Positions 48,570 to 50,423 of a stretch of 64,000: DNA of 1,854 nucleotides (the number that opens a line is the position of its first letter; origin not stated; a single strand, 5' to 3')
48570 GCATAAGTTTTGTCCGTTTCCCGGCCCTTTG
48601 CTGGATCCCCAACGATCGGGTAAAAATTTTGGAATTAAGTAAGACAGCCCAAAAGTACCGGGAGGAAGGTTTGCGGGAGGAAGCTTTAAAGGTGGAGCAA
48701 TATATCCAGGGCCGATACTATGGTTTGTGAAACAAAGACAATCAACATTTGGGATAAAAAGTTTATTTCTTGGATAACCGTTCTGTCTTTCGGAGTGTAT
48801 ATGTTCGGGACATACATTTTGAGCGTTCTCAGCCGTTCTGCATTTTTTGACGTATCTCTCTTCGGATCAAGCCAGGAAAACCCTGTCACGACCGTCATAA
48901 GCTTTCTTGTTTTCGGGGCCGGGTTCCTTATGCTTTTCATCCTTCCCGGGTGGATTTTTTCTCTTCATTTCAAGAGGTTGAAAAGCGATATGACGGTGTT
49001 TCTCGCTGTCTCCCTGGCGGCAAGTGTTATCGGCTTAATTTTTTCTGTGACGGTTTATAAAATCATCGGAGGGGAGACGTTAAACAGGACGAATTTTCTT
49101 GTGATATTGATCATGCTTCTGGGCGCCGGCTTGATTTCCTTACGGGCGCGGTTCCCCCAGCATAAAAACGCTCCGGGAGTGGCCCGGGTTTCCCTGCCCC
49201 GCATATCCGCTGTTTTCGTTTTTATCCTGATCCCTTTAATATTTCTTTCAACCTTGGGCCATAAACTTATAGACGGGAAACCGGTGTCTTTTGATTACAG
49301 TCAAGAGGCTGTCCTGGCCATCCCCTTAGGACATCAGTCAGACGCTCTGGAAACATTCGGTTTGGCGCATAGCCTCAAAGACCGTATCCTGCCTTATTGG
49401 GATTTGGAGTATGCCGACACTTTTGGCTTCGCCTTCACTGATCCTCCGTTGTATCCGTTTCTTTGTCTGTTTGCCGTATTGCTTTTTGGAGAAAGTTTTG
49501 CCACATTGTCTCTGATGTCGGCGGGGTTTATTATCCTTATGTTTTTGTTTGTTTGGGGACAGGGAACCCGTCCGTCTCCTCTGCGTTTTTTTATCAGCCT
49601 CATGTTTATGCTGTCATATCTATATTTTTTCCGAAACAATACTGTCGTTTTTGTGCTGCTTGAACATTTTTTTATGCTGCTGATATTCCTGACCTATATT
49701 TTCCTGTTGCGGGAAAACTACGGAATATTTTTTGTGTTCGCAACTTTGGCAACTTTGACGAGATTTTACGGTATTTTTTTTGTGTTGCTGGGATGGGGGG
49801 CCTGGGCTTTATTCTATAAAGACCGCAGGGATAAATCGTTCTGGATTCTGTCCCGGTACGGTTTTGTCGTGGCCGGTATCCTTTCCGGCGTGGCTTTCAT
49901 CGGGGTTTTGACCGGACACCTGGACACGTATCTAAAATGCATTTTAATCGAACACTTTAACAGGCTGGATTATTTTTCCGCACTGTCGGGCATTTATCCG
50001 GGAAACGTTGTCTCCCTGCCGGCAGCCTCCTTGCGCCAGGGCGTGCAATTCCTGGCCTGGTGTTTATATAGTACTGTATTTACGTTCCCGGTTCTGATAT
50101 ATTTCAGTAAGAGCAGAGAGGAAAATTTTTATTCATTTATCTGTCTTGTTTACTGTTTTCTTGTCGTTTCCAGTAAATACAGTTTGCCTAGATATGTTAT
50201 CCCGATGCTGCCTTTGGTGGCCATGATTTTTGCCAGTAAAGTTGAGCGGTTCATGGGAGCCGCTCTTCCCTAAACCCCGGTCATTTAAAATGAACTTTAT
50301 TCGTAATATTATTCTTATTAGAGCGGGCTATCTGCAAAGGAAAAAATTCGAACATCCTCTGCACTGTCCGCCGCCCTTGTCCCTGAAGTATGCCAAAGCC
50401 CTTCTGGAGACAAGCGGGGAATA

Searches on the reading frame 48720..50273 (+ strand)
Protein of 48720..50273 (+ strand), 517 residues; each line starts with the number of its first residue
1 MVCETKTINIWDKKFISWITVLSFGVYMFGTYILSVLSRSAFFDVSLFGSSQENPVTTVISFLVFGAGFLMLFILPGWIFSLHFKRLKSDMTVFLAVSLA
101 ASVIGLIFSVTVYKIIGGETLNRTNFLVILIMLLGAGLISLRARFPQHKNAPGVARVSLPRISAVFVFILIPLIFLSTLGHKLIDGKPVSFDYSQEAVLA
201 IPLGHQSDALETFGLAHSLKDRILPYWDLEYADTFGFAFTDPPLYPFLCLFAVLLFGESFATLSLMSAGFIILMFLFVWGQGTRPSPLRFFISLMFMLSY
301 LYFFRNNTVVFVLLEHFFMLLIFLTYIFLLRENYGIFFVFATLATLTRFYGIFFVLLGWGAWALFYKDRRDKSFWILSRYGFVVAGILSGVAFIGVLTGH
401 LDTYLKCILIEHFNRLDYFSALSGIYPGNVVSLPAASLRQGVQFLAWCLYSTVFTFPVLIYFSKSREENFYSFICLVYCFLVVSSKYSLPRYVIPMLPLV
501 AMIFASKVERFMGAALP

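Call 4: search_protein_families(library=pfam, proteins=[window:48720-50273:+], max_evalue=0.01)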
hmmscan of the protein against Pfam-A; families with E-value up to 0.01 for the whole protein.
window:48720-50273:+ (517 aa): 0 families

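Call 8: search_protein_families(library=ncbifam, proteins=[window:48720-50273:+], max_evalue=0.01)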
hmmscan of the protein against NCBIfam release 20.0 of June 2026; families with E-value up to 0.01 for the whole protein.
window:48720-50273:+ (517 aa): 1 family
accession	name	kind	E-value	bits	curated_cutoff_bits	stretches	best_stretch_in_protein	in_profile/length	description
NF046093.1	AZOBR_p60025_fam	subfamily_domain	0.0025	17.1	150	1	243-371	95-219/232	AZOBR_p60025 family cell surface glycopolymer formation protein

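Call 80: search_protein_families(library=pfam, proteins=[window:48720-50273:+], max_evalue=10)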
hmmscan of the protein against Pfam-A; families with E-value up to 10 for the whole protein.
window:48720-50273:+ (517 aa): 0 families
